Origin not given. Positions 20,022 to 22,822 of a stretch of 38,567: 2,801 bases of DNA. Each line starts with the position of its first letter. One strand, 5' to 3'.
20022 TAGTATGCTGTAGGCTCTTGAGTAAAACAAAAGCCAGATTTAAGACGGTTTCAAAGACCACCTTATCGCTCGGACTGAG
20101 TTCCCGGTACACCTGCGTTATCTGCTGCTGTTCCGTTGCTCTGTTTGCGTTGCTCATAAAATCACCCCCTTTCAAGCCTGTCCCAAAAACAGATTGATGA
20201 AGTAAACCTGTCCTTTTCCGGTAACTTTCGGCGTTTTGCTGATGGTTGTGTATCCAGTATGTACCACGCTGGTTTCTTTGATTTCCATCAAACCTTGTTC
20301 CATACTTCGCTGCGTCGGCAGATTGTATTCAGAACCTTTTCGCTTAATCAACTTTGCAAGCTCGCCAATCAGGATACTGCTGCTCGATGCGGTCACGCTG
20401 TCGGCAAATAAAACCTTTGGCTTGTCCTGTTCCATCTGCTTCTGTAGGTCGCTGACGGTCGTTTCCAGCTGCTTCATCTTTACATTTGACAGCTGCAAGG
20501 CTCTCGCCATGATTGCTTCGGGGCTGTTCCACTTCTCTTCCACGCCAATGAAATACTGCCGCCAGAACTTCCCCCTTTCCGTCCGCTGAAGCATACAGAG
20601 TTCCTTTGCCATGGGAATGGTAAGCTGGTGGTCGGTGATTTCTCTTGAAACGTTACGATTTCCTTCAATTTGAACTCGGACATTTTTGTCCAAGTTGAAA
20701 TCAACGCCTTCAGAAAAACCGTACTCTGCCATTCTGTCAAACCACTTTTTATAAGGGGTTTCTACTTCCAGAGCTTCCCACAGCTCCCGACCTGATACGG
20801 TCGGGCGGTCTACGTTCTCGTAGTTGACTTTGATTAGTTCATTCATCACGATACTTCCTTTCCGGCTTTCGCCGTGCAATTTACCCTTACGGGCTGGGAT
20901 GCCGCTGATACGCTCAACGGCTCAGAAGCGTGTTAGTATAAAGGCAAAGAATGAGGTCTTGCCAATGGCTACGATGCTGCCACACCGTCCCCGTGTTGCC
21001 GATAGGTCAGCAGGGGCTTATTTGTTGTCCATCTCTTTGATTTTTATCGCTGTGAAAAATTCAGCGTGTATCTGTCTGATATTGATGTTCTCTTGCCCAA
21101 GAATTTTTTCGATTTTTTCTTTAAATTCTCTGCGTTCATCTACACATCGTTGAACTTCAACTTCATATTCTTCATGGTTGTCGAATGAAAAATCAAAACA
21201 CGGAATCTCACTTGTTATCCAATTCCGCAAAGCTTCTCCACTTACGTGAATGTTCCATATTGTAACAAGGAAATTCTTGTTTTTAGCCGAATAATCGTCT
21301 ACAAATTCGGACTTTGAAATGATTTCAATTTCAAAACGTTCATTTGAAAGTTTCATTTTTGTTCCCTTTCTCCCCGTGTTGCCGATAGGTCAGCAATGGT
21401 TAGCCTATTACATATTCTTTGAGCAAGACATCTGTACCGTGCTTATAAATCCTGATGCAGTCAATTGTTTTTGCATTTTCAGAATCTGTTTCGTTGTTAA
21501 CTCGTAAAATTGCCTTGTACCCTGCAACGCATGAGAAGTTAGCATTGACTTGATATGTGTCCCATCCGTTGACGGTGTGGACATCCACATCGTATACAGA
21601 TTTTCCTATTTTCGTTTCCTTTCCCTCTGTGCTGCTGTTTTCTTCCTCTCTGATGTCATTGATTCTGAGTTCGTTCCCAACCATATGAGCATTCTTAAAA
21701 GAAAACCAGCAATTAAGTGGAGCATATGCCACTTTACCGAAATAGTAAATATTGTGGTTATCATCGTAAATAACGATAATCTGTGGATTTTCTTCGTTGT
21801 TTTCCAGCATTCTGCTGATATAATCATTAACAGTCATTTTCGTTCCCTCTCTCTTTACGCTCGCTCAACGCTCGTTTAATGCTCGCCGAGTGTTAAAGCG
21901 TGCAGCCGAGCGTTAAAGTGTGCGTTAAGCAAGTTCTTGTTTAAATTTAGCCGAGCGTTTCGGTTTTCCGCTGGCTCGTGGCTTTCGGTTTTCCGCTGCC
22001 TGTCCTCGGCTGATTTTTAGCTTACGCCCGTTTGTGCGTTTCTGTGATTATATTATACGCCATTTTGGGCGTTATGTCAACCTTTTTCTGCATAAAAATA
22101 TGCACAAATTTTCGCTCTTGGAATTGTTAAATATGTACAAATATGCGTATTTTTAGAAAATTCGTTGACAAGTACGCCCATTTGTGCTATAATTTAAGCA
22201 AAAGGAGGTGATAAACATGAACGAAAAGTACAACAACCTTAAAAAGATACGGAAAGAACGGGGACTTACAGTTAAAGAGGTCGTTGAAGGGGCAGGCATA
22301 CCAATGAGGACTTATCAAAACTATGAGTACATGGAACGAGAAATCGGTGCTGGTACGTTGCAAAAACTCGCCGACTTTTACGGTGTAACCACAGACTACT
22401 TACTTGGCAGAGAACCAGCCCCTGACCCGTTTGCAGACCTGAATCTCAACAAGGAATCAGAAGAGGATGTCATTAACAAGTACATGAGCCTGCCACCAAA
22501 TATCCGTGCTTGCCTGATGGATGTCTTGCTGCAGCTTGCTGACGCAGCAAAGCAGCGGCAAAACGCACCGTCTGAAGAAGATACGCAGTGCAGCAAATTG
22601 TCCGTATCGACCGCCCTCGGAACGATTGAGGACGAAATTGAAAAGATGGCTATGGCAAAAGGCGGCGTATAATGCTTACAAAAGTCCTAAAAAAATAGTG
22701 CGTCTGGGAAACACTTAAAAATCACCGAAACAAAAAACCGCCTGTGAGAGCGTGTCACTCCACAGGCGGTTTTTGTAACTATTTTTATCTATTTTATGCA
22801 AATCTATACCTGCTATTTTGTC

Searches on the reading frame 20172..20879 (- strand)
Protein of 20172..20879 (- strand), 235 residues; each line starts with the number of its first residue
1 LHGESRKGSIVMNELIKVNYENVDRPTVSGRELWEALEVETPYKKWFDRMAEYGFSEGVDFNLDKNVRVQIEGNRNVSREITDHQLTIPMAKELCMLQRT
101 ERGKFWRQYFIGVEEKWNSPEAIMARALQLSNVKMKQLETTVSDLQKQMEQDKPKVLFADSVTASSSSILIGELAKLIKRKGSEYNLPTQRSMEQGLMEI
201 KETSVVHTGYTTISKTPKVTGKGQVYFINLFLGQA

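Call 99: search_protein_families(library=pfam, proteins=[window:20172-20879:-], max_evalue=0.001)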
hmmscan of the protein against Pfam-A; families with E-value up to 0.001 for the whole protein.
window:20172-20879:- (235 aa): 2 families
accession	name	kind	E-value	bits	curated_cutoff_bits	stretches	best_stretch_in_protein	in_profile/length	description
PF08346.17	AntA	-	6.1e-22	78.4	27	1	28-100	1-68/68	AntA/AntB antirepressor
PF03374.19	ANT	-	1.1e-20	74.4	25.3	2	177-232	50-106/108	Phage antirepressor protein KilAC domain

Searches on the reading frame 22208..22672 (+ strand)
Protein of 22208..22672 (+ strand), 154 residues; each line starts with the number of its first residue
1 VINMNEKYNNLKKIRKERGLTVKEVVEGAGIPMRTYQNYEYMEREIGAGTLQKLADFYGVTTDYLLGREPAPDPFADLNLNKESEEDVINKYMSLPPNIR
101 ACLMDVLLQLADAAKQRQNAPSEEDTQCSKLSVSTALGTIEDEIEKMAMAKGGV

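Call 99: search_protein_families(library=pfam, proteins=[window:22208-22672:+], max_evalue=0.001)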
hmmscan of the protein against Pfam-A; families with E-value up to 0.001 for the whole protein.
window:22208-22672:+ (154 aa): 4 families
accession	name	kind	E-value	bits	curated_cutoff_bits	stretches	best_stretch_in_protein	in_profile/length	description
PF01381.28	HTH_3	-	1.5e-12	47.8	23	1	11-65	1-55/55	Helix-turn-helix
PF12844.13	HTH_19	-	3.6e-09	36.8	30.2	1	9-66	2-59/64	Helix-turn-helix domain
PF13443.12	HTH_26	-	1.3e-06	29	22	1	10-70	1-62/63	Cro/C1-type HTH DNA-binding domain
PF13560.12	HTH_31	-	7.3e-05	23.4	27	1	11-62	6-58/64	Helix-turn-helix domain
